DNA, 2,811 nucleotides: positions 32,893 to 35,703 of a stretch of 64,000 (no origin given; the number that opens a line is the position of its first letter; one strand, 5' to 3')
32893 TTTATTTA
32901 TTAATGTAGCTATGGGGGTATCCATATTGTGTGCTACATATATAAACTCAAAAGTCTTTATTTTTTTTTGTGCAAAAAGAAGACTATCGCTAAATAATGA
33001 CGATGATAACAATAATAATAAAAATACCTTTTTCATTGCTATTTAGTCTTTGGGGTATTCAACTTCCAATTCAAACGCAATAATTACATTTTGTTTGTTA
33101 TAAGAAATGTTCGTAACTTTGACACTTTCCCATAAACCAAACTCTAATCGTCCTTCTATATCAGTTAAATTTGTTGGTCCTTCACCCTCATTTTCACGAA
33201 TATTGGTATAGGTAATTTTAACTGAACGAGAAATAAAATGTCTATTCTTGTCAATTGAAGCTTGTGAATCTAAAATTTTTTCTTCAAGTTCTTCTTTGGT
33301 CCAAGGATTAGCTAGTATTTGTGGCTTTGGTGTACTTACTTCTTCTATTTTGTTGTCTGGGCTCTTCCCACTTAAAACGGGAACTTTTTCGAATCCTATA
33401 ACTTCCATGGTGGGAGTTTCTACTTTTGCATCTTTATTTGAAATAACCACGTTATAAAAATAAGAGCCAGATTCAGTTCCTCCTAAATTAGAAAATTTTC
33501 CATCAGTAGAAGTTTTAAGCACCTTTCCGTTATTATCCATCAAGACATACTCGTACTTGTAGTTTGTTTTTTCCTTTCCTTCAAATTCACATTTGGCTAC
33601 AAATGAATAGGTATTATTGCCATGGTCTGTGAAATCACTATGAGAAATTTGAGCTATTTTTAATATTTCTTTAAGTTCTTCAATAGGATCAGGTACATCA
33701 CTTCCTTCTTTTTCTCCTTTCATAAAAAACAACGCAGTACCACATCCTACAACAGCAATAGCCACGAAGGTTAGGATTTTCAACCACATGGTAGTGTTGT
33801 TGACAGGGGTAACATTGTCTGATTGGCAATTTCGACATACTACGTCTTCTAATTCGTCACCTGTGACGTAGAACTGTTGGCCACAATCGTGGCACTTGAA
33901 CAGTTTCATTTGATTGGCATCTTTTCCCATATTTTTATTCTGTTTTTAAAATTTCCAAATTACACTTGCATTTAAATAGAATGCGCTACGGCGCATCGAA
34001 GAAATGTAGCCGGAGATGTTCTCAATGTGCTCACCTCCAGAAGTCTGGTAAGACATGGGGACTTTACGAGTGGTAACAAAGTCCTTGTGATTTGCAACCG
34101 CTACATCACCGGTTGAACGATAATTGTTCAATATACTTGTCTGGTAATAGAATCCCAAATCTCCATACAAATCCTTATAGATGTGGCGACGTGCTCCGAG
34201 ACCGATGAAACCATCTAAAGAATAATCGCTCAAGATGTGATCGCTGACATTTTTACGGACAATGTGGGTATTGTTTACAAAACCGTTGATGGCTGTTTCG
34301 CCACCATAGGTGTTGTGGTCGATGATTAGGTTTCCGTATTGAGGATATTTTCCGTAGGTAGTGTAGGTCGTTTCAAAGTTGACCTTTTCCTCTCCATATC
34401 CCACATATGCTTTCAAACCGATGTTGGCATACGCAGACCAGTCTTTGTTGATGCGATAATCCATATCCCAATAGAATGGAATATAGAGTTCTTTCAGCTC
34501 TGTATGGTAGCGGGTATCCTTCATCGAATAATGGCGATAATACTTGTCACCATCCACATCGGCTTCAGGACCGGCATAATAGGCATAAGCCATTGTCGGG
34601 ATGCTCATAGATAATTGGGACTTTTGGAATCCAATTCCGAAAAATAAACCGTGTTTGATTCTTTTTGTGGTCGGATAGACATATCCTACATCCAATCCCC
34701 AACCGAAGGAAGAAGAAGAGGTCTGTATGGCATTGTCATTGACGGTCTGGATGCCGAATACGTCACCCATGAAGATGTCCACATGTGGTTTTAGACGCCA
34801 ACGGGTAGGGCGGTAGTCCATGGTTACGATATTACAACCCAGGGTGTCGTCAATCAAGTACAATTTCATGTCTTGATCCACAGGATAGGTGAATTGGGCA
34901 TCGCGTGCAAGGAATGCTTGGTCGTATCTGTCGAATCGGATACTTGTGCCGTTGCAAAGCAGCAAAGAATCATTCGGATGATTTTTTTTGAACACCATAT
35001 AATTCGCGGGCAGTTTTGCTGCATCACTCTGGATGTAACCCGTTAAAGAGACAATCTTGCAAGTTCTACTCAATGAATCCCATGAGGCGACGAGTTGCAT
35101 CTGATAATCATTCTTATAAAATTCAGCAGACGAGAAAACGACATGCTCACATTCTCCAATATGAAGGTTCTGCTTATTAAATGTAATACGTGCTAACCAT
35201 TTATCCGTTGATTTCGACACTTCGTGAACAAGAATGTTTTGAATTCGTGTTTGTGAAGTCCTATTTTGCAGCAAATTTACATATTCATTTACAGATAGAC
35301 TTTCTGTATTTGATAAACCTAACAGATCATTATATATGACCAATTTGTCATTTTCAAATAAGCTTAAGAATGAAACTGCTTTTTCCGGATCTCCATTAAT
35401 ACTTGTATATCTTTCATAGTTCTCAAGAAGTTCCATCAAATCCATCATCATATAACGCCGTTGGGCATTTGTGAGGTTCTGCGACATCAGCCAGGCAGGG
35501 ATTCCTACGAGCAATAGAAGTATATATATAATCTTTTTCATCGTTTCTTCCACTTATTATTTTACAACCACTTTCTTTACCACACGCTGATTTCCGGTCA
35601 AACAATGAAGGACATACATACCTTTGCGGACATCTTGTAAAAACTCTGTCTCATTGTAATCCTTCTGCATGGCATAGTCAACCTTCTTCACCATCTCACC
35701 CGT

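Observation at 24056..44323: Orphan trans-envelope Ser/Thr-phosphorylation system: kinases/PP2C/FHA + ABC pair + TssR-like vWA, coupled to caspase and C10 proteases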

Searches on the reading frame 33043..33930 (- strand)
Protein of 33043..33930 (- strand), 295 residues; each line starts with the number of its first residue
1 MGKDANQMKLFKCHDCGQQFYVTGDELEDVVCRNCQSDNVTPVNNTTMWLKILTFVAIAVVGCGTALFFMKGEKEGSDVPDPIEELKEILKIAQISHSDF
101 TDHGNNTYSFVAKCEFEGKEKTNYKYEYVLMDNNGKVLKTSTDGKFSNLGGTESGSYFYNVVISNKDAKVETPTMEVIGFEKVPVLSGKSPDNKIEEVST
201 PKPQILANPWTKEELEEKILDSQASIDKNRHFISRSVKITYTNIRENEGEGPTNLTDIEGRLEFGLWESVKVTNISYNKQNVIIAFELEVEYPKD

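Call 4: search_protein_families(library=pfam, proteins=[window:33043-33930:-], max_evalue=0.01)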
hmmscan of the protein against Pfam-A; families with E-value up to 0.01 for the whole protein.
window:33043-33930:- (295 aa): 4 families
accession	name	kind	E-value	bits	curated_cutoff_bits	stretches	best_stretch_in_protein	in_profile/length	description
PF10601.15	zf-LITAF-like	-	0.0014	19.2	23.8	1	28-70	4-49/70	LITAF-like zinc ribbon domain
PF01155.25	HypA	-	0.0028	18.1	28.9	1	11-51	71-108/112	Hydrogenase/urease nickel incorporation, metallochaperone, hypA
PF09723.15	Zn_ribbon_8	-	0.0031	17.9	34.4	1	11-40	6-37/41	Zinc ribbon domain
PF00673.26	Ribosomal_L5_C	-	0.0052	17.3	27.8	0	228-284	12-67/94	ribosomal L5P family C-terminus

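Call 24: search_protein_families(library=padloc, proteins=[window:33043-33930:-], max_evalue=0.001)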
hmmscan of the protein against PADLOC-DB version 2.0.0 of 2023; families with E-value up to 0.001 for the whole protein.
window:33043-33930:- (295 aa): 0 families

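Call 25: search_protein_families(library=ncbifam, proteins=[window:33043-33930:-], max_evalue=0.001)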
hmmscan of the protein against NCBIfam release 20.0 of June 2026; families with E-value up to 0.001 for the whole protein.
window:33043-33930:- (295 aa): 0 families

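Call 58: search_solved_structures(query=A5, max_evalue=10)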
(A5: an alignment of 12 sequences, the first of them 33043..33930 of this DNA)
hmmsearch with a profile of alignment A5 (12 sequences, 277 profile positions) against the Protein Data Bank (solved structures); distinct sequences matched with E-value up to 10: 25.
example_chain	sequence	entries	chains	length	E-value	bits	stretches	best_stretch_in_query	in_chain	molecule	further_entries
6g81_A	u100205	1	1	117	0.0015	21.5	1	5-38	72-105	Hydrogenase maturation factor HypA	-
2kdx_A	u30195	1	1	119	0.0016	21.5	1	5-38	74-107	Hydrogenase/urease nickel incorporation protein hypA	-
2gmg_A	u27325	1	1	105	0.0041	20.1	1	6-38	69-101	hypothetical protein Pf0610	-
1gl9_B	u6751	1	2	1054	0.0057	19.7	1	6-44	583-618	REVERSE GYRASE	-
1gku_B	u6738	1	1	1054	0.0058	19.6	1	6-44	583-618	REVERSE GYRASE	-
6htj_A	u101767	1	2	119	0.022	17.8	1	6-38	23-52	Nucleic-acid-binding protein containing a Zn-ribbon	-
5x4z_L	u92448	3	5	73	0.028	17.4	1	4-39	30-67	RNA polymerase subunit, found in RNA polymerase complexes I, II, and III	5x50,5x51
1mey_C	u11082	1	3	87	0.045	16.7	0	1-17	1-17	CONSENSUS ZINC FINGER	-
5xog_L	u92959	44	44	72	0.053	16.5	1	4-38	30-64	RNA polymerase subunit ABC10-alpha | RNA polymerase subunit, found in RNA polymerase complexes I, II, and III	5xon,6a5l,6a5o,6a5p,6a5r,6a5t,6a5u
4qiw_P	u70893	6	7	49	0.057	16.4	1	2-29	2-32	DNA-directed RNA polymerase subunit P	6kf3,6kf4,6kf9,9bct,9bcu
4ywl_A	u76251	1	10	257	0.26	14.2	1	5-38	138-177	Cell division control protein 21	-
4pof_A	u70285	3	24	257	0.33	13.9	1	5-38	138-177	Cell division control protein 21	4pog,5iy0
4ywm_A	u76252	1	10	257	0.34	13.8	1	5-38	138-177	Cell division control protein 21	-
3h0g_L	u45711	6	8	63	0.67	12.9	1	5-28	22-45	DNA-directed RNA polymerases I, II, and III subunit RPABC4 | RNA polymerase II subunit Rpb12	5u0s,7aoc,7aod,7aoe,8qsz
8u15_C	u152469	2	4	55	1.1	12.1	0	4-23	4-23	Sal-like protein 4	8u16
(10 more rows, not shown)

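Call 68: predict_structure(alignment_id=A5)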
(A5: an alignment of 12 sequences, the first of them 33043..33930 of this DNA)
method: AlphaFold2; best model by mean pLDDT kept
length: 295 residues; sequences in the alignment: 12
mean_pLDDT: 80.4   pTM: 0.42
mean pLDDT of the five models: 80.4, 79.3, 79.0, 78.0, 77.6
residues with pLDDT >= 90: 110; 70-90: 122; 50-70: 37; < 50: 26
segments of 3 or more residues with pLDDT < 50: 1-3, 72-78, 186-190, 193-197, 199-203
pLDDT, mean of each block of 10 residues (from residue 1): 61 91 81 91 74 77 64 46 73 85 82 82 85 93 92 91 87 91 58 50 60 94 82 87 87 90 93 89 92 87
secondary structure, 60 per line:
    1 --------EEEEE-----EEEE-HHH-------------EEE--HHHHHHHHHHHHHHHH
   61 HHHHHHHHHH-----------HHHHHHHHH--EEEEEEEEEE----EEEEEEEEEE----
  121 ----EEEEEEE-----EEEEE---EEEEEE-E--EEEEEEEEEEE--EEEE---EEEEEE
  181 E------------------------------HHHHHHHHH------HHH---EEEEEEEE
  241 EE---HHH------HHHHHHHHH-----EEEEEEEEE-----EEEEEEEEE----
elements in order: E9-13 E19-22 E40-42 H45-70 H82-90 E93-102 E107-116 E125-131 E137-141 E145-150 E155-165 E168-171 E175-181 H212-220 E233-242 H255-263 E269-277 E283-291

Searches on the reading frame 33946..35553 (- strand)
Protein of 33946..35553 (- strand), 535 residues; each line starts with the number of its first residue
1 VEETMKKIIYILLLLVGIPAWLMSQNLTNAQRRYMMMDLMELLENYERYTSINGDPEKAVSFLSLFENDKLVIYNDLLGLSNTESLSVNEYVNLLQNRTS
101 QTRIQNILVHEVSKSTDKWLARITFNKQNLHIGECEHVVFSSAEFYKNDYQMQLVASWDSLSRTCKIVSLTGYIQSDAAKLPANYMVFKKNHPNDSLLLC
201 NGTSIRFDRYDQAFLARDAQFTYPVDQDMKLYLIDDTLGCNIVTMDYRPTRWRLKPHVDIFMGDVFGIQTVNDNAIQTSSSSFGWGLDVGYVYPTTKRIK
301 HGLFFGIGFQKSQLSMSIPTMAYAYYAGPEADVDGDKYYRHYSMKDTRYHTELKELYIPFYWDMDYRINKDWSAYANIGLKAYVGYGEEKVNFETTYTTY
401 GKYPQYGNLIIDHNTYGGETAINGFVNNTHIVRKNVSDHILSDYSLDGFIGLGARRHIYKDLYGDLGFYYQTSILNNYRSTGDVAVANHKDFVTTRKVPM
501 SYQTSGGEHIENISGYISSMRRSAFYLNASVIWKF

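Call 3: search_protein_families(library=pfam, proteins=[window:33946-35553:-], max_evalue=0.01)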
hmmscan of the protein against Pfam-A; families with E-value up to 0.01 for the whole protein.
window:33946-35553:- (535 aa): 0 families

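Call 20: find_homologous_proteins(query=window:33946-35553:-)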
Query window:33946-35553:- (535 aa): 12 proteins with E <= 0.001 among 8000 candidates. Only proteins of 294 to 937 residues were searched: fused or split forms outside these lengths cannot appear, so this answer is no evidence that the protein stands alone or is whole; lengths 'longer' or 'shorter' looks for them.
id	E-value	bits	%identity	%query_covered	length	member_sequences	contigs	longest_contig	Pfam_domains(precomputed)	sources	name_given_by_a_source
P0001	0.0e+0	1213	99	99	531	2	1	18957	-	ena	-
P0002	0.0e+0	1027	84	99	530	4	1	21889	-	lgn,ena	-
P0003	3.4e-292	988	81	99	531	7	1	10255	-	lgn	-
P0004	3.4e-248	843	69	99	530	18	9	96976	-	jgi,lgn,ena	-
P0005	4.8e-245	833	68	99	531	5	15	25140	-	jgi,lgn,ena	-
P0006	1.0e-244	831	69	99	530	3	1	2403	-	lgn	-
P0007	2.4e-239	814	67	99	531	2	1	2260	-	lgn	-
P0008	1.3e-201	689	67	81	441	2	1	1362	-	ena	-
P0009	3.2e-136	473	43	99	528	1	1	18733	-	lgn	-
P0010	3.1e-63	233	28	99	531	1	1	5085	-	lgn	-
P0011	6.2e-54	202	31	99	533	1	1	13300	-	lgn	-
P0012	9.5e-53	198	30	94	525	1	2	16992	PF10895.16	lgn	-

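Call 21: find_encoding_contigs(protein=P0004, flank=10000, max_places=2)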
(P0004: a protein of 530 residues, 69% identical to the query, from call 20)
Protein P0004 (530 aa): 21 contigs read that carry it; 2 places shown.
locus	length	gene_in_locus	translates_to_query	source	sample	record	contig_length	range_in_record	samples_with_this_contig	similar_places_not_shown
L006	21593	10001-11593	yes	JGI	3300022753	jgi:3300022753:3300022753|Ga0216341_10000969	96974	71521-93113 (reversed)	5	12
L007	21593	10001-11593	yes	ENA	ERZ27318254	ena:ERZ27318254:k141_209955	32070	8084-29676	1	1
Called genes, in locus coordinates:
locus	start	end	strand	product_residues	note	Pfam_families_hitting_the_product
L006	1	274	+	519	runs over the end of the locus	-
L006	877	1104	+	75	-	-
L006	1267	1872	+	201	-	PF12773:DZR (weak), PF13240:Zn_Ribbon_1 (faint)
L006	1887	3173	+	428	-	PF00069:Pkinase, PF07714:PK_Tyr_Ser-Thr, PF16697:Yop-YscD_cpl (faint), PF00498:FHA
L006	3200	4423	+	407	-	PF16697:Yop-YscD_cpl, PF00498:FHA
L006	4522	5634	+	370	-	PF00481:PP2C, PF13672:PP2C_2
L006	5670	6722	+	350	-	PF00069:Pkinase, PF07714:PK_Tyr_Ser-Thr, PF14531:Kinase-like (faint)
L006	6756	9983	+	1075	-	PF18962:Por_Secre_tail (weak)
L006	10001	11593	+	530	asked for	-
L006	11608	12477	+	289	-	-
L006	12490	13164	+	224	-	-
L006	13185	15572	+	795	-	PF17643:TssR, PF20782:TssR_VWA, PF20781:TssR_C (weak)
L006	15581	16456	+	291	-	PF00005:ABC_tran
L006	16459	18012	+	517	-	PF02687:FtsX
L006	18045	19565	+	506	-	PF00656:Peptidase_C14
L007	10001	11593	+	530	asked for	-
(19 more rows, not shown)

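Call 22: find_encoding_contigs(protein=P0009, flank=10000, max_places=2)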
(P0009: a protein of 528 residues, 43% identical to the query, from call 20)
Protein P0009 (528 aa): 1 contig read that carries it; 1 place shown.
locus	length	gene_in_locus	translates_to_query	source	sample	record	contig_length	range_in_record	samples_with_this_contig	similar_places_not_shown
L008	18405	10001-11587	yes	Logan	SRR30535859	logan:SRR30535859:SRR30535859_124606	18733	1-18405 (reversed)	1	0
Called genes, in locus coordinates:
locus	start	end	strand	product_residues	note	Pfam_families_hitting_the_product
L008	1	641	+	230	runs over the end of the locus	PF02357:NusG (weak)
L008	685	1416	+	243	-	PF12773:DZR (weak), PF13248:Zn_ribbon_3 (faint), PF13240:Zn_Ribbon_1 (weak)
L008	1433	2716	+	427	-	PF00069:Pkinase, PF03109:ABC1 (faint), PF07714:PK_Tyr_Ser-Thr, PF16697:Yop-YscD_cpl (faint), PF00498:FHA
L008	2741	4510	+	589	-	PF00498:FHA, PF16697:Yop-YscD_cpl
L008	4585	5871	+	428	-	PF00481:PP2C (weak), PF13672:PP2C_2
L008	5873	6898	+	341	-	PF00069:Pkinase, PF07714:PK_Tyr_Ser-Thr, PF14531:Kinase-like (weak)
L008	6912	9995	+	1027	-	PF18962:Por_Secre_tail (weak)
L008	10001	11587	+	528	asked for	-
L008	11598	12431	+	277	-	-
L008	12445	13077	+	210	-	-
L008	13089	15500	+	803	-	PF20782:TssR_VWA, PF20781:TssR_C (weak)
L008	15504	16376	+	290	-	PF00005:ABC_tran, PF13304:AAA_21 (faint)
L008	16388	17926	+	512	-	PF02687:FtsX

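Call 23: find_encoding_contigs(protein=P0012, flank=10000, max_places=2)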
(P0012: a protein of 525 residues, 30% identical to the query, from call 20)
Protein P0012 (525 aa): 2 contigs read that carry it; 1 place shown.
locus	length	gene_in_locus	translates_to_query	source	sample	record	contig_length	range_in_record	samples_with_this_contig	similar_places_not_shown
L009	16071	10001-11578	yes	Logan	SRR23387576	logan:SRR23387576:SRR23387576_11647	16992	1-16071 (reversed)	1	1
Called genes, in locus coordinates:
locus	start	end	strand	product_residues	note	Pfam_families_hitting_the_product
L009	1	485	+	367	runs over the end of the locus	-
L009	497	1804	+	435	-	PF00069:Pkinase, PF07714:PK_Tyr_Ser-Thr, PF01636:APH (faint), PF16697:Yop-YscD_cpl (faint), PF00498:FHA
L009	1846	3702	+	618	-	PF00498:FHA, PF16697:Yop-YscD_cpl (weak)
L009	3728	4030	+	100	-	-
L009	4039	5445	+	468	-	PF00481:PP2C, PF13672:PP2C_2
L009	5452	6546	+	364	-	PF00069:Pkinase, PF07714:PK_Tyr_Ser-Thr, PF14531:Kinase-like (weak)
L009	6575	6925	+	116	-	-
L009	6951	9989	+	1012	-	-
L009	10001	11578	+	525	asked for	PF10895:DUF2715 (weak)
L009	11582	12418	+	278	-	-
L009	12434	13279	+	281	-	-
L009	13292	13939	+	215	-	-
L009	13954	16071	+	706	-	?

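Call 24: search_protein_families(library=padloc, proteins=[window:33946-35553:-], max_evalue=0.001)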
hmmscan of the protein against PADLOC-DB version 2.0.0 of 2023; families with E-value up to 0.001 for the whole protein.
window:33946-35553:- (535 aa): 0 families

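Call 25: search_protein_families(library=ncbifam, proteins=[window:33946-35553:-], max_evalue=0.001)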
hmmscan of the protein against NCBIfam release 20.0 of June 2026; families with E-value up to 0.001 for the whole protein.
window:33946-35553:- (535 aa): 0 families

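Call 27: find_encoding_contigs(protein=P0011, flank=10000, max_places=2)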
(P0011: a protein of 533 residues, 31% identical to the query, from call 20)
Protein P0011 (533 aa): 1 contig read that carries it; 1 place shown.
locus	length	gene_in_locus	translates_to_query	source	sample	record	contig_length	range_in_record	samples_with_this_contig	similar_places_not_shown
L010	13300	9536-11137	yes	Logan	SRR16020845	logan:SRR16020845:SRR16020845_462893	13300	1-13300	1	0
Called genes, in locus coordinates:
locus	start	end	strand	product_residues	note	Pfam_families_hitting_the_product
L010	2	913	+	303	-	?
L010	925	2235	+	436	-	PF00069:Pkinase, PF07714:PK_Tyr_Ser-Thr, PF00498:FHA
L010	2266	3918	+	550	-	PF00498:FHA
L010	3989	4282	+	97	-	-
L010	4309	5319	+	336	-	PF00481:PP2C, PF13672:PP2C_2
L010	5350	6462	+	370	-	PF00069:Pkinase, PF07714:PK_Tyr_Ser-Thr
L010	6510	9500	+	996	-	-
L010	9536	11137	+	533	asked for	-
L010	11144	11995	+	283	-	-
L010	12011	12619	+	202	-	-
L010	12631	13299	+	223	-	?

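Call 28: find_encoding_contigs(protein=P0010, flank=10000, max_places=2)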
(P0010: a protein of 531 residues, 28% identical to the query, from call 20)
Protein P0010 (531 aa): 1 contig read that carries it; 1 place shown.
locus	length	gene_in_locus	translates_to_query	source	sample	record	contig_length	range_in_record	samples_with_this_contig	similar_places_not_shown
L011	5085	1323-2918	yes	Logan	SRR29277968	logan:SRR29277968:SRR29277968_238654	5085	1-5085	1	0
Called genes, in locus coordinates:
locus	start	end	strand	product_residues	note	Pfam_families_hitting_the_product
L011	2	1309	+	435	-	?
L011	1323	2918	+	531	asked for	-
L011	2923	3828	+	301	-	-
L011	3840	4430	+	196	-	-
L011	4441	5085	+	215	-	?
